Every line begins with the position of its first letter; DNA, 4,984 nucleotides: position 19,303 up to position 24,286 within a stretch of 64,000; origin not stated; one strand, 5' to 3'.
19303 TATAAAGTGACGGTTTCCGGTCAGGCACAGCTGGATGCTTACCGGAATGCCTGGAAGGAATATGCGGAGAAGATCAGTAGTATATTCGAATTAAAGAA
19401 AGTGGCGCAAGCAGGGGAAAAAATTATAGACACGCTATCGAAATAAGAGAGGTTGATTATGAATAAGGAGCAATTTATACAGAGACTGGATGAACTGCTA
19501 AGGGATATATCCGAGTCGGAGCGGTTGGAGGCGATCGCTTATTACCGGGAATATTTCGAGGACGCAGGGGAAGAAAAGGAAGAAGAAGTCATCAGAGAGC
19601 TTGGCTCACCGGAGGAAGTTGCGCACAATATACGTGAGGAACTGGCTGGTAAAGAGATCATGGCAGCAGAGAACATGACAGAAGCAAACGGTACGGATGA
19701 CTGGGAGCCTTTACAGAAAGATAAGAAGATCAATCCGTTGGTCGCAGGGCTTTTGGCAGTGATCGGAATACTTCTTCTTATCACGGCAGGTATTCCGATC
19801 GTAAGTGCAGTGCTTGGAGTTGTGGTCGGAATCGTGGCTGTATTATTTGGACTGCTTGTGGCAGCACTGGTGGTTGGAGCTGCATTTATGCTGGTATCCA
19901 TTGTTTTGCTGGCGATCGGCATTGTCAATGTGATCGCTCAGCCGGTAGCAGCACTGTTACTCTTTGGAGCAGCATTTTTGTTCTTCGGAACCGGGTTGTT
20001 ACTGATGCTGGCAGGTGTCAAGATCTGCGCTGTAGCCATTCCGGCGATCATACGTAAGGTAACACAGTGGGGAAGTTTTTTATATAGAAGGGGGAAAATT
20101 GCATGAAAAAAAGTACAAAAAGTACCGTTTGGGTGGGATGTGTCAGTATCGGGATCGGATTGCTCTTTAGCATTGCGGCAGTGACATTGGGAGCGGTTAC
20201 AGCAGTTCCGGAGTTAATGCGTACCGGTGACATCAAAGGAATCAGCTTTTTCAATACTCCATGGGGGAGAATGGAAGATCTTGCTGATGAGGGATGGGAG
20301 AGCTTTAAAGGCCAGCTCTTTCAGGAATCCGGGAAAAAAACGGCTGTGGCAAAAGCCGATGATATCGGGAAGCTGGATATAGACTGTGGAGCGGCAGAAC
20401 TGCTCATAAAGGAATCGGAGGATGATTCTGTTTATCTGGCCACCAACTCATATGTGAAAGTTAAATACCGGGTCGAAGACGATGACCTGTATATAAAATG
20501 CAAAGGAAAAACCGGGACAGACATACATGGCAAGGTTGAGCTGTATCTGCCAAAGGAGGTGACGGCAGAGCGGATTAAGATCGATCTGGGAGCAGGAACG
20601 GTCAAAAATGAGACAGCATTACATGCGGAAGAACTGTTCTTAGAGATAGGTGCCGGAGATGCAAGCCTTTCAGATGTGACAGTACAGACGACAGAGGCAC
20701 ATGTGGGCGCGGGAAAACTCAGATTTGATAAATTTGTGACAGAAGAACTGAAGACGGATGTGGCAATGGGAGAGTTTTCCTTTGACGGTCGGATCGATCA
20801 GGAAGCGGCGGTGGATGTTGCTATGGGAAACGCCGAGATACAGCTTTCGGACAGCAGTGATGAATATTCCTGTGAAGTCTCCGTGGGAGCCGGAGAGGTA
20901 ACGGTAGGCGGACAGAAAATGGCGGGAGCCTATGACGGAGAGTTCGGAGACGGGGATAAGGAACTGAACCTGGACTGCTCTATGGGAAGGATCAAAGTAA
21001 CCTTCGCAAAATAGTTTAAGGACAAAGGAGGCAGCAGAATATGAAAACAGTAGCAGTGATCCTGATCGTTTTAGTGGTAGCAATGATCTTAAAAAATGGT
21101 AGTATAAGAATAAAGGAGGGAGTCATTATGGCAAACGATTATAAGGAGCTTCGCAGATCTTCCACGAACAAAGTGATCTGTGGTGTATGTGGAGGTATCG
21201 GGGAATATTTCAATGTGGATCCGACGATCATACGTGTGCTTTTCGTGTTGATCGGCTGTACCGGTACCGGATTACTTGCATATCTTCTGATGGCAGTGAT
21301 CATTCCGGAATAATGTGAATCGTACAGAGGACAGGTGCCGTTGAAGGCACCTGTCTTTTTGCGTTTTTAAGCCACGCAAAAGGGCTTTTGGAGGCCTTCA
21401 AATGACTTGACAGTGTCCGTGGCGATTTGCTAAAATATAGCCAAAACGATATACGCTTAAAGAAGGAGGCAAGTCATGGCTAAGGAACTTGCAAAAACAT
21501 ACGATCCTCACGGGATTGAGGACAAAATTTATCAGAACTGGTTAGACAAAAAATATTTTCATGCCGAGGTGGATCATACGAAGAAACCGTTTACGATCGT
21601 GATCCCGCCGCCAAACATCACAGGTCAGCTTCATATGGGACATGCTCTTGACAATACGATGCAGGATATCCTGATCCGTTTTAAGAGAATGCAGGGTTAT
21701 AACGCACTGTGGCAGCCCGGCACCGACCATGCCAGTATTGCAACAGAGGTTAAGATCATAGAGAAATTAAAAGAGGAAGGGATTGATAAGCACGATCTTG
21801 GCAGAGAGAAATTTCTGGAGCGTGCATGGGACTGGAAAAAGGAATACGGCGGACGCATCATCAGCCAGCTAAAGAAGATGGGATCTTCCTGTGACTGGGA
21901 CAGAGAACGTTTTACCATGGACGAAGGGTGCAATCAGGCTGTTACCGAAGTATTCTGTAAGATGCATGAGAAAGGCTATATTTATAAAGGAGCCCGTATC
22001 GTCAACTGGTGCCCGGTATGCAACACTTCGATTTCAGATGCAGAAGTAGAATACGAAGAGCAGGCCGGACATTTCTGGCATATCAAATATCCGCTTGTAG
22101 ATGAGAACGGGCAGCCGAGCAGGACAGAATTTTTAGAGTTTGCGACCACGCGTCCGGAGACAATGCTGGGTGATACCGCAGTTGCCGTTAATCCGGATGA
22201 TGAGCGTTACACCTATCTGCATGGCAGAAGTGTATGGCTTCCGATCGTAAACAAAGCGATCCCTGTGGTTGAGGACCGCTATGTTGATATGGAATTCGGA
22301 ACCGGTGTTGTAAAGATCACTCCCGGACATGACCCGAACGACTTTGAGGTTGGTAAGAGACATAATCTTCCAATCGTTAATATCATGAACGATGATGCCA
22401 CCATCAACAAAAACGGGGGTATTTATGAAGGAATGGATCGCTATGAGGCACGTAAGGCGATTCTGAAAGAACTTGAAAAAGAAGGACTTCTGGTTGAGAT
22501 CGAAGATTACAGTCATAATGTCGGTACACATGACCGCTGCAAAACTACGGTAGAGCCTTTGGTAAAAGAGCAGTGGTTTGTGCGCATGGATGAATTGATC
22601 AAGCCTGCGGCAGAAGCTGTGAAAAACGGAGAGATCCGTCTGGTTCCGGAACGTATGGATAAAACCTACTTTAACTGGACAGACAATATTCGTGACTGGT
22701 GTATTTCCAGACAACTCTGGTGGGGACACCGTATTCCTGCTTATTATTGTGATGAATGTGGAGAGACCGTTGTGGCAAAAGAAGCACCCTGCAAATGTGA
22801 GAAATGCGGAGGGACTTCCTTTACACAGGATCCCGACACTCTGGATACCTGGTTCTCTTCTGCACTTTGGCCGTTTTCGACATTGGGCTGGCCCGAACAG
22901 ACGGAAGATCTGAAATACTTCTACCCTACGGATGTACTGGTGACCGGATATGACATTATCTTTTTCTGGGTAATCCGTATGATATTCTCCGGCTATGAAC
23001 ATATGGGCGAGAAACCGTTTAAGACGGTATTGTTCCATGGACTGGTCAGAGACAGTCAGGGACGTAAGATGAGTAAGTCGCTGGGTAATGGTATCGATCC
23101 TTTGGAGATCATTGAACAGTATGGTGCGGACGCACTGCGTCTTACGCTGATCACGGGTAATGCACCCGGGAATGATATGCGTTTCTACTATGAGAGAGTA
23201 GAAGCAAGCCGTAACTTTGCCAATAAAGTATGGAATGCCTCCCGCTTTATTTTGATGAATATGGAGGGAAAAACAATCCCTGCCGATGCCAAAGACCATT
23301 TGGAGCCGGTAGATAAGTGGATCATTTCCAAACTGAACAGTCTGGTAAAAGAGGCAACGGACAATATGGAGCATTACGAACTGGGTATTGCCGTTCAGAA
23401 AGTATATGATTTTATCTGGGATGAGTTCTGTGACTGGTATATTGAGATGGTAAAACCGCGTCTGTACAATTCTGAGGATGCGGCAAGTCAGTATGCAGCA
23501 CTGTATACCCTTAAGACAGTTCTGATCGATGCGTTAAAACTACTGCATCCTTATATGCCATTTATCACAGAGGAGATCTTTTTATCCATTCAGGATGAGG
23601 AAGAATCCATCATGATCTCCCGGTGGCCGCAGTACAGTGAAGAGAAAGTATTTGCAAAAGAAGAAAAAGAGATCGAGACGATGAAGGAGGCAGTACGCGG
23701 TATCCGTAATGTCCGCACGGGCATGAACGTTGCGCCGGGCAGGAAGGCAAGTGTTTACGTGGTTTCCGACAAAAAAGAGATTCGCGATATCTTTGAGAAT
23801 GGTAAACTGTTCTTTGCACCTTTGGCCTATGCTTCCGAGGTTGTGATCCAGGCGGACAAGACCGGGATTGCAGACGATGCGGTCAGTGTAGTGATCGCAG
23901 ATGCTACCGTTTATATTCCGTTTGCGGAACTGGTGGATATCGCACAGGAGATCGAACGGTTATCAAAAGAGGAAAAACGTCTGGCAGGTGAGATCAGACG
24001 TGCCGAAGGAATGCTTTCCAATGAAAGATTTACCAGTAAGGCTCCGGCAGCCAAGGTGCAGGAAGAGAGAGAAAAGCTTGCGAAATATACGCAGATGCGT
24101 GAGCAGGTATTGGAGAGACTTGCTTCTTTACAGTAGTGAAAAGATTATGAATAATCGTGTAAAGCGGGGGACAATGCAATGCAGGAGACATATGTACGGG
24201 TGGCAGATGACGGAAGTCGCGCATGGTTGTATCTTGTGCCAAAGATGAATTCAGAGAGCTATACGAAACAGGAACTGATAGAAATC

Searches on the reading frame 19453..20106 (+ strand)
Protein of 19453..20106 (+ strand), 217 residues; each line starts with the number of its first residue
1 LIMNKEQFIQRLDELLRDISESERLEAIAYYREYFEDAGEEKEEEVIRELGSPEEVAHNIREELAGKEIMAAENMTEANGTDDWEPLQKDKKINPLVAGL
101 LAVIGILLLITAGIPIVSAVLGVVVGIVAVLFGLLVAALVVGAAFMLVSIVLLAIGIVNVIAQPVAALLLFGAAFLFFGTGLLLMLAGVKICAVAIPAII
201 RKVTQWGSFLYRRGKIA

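Call 58: search_protein_families(library=pfam, proteins=[window:19453-20106:+], max_evalue=0.00001)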
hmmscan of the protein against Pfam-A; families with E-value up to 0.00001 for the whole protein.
window:19453-20106:+ (217 aa): 1 family
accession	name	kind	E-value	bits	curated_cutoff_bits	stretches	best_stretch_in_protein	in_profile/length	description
PF22564.2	HAAS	-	7.1e-13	49.1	27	1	7-57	1-53/55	HAAS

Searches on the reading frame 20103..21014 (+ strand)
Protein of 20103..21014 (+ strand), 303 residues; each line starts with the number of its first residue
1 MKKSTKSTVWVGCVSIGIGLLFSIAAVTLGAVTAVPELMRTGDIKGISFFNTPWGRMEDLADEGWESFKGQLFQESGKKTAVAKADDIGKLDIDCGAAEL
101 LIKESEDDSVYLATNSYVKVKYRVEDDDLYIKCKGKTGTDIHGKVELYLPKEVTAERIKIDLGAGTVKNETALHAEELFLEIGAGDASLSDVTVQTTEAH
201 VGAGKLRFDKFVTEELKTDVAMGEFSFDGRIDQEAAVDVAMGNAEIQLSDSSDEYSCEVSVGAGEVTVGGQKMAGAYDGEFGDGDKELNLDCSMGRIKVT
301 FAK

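Call 58: search_protein_families(library=pfam, proteins=[window:20103-21014:+], max_evalue=0.00001)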
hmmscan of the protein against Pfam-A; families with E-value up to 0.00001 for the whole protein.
window:20103-21014:+ (303 aa): 1 family
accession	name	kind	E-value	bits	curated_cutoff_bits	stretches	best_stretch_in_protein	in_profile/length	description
PF13349.12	DUF4097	-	1e-12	48.4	22.9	1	89-286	2-208/247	Toastrack DUF4097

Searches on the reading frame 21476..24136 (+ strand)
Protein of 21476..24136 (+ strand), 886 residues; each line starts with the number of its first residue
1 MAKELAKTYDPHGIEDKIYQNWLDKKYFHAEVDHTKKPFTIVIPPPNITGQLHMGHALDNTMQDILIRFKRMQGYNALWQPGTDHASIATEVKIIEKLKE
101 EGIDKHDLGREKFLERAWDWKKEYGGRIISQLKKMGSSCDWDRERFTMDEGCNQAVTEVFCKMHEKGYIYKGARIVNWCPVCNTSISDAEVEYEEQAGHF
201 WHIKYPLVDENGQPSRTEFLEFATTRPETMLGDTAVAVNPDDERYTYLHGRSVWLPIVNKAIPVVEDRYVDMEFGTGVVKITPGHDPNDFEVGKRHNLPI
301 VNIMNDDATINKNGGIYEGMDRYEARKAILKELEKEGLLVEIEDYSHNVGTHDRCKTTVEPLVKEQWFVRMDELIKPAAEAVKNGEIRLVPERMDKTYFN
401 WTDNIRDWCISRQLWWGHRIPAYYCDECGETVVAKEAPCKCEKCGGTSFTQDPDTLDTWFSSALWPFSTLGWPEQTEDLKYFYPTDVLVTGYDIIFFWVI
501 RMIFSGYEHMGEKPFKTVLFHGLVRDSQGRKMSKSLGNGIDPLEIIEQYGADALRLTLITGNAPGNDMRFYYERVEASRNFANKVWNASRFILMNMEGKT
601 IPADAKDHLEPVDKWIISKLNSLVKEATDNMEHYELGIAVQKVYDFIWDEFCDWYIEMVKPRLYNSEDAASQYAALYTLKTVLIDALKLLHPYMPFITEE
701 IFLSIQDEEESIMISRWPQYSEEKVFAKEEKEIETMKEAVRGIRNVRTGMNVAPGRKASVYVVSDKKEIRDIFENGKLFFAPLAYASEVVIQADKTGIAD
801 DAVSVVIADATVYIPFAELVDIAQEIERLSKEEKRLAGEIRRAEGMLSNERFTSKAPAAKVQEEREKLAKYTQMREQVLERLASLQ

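Call 58: search_protein_families(library=pfam, proteins=[window:21476-24136:+], max_evalue=0.00001)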
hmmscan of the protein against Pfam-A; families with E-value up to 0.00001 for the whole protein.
window:21476-24136:+ (886 aa): 5 families
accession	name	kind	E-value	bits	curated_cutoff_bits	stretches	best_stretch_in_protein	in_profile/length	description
PF00133.28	tRNA-synt_1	-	8.8e-149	496.2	22.7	1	17-569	1-412/414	tRNA synthetases class I (I, L, M and V)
PF08264.19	Anticodon_1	-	1.2e-45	155.5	25.1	1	613-761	1-147/148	Anticodon-binding domain of tRNA ligase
PF09334.17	tRNA-synt_1g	-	6.9e-24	84.8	20.1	2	46-192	8-136/391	tRNA synthetases class I (M)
PF10458.14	Val_tRNA-synt_C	-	3.5e-15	56.4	25.9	1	821-886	1-66/66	Valyl tRNA synthetase tRNA binding arm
PF13603.12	tRNA-synt_1_2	-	1.2e-09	38.3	25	1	248-308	84-144/185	Leucyl-tRNA synthetase, editing domain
